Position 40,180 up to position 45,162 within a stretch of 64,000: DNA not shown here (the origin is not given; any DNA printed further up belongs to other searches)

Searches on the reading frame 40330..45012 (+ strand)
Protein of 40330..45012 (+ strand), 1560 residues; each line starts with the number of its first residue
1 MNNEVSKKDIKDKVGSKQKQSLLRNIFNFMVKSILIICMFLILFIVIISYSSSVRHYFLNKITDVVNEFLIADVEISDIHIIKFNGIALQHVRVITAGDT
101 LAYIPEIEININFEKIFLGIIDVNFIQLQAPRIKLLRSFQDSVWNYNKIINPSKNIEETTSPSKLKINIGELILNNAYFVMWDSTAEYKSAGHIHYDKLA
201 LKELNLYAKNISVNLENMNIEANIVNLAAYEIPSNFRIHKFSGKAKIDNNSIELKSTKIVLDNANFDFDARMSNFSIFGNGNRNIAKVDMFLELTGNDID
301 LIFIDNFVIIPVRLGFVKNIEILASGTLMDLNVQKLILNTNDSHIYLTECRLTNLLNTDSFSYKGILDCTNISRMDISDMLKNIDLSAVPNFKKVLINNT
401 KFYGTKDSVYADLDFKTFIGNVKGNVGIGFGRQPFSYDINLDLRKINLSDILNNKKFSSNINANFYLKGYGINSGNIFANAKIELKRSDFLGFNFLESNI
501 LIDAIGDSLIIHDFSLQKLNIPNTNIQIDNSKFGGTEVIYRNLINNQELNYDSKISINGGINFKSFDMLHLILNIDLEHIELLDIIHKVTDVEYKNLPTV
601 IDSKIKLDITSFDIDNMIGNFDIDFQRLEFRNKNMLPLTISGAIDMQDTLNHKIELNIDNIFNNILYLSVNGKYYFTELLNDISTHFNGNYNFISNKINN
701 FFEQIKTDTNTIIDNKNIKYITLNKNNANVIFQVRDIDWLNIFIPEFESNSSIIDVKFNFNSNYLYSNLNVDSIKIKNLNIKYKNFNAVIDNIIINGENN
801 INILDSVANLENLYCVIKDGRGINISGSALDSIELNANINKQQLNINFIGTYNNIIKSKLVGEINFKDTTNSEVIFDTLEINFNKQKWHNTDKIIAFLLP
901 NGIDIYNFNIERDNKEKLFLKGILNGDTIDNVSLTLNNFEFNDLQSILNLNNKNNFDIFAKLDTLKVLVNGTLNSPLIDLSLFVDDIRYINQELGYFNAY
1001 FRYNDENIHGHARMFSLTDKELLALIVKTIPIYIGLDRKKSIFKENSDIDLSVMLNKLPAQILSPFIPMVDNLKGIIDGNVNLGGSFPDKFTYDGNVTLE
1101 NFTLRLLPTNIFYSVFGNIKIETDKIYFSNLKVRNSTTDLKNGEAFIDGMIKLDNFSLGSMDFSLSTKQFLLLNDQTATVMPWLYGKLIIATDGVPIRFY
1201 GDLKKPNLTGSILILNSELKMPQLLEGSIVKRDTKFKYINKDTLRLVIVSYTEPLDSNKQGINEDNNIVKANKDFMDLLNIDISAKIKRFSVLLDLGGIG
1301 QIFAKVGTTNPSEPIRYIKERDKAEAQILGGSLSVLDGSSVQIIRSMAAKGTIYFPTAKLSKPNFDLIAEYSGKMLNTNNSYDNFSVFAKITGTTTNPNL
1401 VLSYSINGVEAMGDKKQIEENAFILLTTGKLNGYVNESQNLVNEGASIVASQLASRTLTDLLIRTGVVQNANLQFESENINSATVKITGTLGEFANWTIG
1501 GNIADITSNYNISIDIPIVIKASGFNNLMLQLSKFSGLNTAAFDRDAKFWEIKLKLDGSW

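Call 7: search_protein_families(library=pfam, proteins=[window:40330-45012:+], max_evalue=0.01)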
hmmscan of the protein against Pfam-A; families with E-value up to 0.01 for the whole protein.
window:40330-45012:+ (1560 aa): 1 family
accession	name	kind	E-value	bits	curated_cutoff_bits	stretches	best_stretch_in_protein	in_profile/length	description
PF13690.11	CheX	-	0.0047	17.4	27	0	1484-1525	39-78/94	Chemotaxis phosphatase CheX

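Call 8: search_protein_families(library=ncbifam, proteins=[window:40330-45012:+], max_evalue=0.01)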
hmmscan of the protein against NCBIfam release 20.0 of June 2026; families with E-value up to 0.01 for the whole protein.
window:40330-45012:+ (1560 aa): 0 families
